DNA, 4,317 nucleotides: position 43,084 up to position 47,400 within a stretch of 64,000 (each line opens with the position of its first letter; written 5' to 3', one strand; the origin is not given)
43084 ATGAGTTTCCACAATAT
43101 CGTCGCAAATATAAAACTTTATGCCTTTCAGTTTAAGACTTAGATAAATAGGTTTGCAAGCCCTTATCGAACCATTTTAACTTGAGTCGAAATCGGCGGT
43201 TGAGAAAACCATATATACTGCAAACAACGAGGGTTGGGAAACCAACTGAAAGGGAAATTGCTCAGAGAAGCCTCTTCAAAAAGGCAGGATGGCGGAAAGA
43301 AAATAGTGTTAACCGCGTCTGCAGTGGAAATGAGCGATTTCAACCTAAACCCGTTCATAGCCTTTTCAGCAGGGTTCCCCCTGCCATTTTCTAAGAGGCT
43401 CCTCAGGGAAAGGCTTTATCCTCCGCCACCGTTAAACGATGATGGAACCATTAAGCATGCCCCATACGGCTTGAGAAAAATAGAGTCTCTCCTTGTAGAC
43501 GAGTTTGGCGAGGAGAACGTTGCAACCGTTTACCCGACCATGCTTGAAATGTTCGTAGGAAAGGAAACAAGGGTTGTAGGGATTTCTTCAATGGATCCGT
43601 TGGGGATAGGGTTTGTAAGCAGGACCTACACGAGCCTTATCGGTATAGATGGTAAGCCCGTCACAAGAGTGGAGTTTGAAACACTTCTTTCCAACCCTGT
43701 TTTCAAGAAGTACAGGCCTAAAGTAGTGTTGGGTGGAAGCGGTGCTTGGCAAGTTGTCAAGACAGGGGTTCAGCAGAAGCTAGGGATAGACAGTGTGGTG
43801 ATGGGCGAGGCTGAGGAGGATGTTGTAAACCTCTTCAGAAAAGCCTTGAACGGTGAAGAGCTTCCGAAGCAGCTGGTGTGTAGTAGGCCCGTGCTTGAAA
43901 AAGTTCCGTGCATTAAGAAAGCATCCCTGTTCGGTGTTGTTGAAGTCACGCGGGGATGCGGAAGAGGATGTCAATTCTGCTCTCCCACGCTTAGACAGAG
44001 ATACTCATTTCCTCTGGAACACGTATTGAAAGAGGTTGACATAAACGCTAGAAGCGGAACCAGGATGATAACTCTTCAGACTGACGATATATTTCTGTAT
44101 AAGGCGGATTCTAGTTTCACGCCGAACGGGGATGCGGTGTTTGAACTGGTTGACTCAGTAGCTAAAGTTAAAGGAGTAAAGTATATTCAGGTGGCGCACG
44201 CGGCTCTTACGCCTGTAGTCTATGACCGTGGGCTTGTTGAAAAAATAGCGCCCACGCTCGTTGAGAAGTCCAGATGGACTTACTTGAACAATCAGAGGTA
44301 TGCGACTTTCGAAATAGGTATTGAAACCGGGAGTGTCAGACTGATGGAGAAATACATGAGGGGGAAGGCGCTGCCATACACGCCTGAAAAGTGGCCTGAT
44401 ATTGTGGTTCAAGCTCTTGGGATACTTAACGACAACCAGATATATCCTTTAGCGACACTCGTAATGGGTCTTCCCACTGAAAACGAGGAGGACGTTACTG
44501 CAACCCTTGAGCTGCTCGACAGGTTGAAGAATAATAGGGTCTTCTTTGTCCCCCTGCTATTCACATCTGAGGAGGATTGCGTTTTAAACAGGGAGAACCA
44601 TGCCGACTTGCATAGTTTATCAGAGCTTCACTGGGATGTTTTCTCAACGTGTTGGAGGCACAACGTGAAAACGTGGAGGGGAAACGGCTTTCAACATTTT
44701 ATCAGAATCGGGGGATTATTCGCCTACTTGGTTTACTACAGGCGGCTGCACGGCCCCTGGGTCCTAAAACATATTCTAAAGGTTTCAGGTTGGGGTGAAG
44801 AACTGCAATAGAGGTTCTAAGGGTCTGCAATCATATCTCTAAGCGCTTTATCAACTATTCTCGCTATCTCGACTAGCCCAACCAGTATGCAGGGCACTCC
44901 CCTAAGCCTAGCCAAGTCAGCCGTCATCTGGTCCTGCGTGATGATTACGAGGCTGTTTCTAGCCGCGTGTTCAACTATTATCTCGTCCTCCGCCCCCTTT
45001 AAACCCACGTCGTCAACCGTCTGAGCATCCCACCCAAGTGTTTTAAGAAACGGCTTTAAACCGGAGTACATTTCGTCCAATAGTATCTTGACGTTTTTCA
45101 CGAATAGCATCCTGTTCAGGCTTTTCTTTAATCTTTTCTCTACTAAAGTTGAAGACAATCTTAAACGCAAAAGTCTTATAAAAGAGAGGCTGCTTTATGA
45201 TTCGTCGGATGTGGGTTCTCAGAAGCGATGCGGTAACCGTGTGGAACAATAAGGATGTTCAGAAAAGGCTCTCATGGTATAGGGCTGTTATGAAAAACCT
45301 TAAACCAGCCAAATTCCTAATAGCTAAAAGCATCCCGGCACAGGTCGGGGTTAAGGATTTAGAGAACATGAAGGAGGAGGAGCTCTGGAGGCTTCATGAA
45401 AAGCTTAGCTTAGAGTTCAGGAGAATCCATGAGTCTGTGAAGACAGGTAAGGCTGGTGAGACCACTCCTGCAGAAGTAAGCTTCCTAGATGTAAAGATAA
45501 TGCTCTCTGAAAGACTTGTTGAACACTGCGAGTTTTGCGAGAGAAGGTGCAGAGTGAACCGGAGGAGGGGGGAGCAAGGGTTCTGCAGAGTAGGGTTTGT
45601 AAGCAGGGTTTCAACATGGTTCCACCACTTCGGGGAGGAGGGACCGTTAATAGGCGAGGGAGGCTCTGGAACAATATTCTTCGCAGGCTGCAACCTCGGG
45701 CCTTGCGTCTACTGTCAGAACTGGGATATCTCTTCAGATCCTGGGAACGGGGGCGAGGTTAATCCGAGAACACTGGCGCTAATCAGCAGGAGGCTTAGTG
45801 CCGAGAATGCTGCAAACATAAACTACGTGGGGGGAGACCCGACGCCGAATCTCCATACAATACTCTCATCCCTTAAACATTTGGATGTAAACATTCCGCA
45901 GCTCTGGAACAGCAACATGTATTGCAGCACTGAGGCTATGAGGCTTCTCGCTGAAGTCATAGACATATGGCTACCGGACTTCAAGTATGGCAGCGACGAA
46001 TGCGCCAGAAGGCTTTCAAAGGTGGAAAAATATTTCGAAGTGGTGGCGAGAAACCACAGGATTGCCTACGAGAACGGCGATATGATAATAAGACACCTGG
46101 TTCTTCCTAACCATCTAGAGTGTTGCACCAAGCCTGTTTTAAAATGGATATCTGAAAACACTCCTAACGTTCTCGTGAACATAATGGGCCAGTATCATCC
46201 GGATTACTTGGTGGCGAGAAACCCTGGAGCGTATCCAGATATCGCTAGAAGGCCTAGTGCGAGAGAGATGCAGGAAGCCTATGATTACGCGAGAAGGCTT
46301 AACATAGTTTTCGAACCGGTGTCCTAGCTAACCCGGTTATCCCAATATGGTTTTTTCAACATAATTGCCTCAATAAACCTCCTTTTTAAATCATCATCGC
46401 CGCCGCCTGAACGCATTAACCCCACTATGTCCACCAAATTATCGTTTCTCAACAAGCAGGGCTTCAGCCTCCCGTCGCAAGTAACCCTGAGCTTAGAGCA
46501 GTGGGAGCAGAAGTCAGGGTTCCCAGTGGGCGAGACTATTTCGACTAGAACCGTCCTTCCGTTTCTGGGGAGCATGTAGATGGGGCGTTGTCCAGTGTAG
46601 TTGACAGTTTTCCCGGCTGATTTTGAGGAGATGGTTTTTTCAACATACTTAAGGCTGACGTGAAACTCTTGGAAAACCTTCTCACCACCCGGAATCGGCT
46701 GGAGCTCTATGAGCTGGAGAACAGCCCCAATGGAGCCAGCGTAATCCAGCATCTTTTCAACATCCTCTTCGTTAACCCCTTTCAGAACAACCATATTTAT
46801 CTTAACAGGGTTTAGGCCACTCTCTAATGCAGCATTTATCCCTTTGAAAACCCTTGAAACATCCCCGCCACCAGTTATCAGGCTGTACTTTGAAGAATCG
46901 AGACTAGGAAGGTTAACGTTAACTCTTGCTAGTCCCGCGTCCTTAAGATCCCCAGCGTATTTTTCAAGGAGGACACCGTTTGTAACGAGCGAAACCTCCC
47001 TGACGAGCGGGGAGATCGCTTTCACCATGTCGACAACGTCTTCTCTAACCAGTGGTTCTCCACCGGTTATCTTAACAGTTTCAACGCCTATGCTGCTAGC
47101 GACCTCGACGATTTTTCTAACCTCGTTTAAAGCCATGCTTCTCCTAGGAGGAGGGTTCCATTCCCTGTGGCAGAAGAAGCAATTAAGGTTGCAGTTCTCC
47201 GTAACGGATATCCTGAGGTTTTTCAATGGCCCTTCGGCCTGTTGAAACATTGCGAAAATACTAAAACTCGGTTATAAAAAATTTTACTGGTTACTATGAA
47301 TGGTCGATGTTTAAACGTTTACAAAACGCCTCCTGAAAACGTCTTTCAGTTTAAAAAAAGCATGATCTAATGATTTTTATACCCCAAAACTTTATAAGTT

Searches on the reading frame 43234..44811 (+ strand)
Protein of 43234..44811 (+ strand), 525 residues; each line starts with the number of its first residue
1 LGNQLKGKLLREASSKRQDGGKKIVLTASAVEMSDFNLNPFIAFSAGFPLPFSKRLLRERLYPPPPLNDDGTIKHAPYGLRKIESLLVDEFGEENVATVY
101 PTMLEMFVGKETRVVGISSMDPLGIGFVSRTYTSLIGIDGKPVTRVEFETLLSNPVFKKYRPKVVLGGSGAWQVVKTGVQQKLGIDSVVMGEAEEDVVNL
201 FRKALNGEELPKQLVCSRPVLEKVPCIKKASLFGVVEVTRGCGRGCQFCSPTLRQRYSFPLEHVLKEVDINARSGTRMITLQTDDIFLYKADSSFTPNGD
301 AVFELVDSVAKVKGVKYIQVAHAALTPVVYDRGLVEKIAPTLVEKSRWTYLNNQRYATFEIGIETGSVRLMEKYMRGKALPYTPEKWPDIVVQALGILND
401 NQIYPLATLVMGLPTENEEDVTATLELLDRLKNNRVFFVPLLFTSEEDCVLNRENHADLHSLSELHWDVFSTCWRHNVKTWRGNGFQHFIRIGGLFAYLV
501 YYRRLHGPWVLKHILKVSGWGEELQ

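Call 9: search_protein_families(library=pfam, proteins=[window:43234-44811:+], max_evalue=0.00001)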
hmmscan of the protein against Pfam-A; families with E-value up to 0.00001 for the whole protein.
window:43234-44811:+ (525 aa): 1 family
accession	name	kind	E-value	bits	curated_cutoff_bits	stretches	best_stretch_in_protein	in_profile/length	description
PF04055.27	Radical_SAM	-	4.6e-11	43.6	29.5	1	236-428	1-166/166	Radical SAM superfamily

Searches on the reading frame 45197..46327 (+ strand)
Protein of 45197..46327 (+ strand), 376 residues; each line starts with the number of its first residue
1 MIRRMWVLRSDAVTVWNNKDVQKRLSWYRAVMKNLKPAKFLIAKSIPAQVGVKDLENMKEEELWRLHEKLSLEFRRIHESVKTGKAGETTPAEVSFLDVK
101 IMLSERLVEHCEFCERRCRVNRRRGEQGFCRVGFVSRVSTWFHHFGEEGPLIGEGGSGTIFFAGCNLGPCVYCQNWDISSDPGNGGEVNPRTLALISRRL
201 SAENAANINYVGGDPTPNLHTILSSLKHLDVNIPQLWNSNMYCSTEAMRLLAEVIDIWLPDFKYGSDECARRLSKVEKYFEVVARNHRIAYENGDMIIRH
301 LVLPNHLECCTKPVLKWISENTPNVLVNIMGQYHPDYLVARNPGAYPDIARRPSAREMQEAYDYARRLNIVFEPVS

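Call 9: search_protein_families(library=pfam, proteins=[window:45197-46327:+], max_evalue=0.00001)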
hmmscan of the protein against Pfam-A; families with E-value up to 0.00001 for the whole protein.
window:45197-46327:+ (376 aa): 2 families
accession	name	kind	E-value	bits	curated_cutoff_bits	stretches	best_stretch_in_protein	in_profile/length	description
PF04055.27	Radical_SAM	-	8.3e-12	46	29.5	1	160-316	2-164/166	Radical SAM superfamily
PF13353.11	Fer4_12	-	6e-07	30.3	22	1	153-249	3-99/137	4Fe-4S single cluster domain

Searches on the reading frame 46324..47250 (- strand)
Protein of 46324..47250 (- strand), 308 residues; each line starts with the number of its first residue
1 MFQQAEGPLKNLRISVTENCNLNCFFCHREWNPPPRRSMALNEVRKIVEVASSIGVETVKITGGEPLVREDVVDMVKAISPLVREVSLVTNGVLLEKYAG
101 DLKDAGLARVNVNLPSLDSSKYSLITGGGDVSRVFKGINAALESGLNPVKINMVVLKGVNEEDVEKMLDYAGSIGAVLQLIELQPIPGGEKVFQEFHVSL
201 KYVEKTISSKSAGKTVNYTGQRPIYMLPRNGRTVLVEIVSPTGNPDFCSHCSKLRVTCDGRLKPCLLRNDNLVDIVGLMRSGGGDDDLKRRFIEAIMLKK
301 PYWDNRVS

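Call 10: search_protein_families(library=pfam, proteins=[window:46324-47250:-], max_evalue=0.001)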
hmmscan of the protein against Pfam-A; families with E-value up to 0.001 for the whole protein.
window:46324-47250:- (308 aa): 3 families
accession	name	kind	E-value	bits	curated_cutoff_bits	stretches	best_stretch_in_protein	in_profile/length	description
PF04055.27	Radical_SAM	-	4.2e-35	121.8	29.5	1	14-170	1-165/166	Radical SAM superfamily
PF06463.18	Mob_synth_C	-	2.2e-21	76.6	37.4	1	178-303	3-126/128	Molybdenum Cofactor Synthesis C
PF13353.11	Fer4_12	-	7.9e-05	23.4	22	1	18-98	13-97/137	4Fe-4S single cluster domain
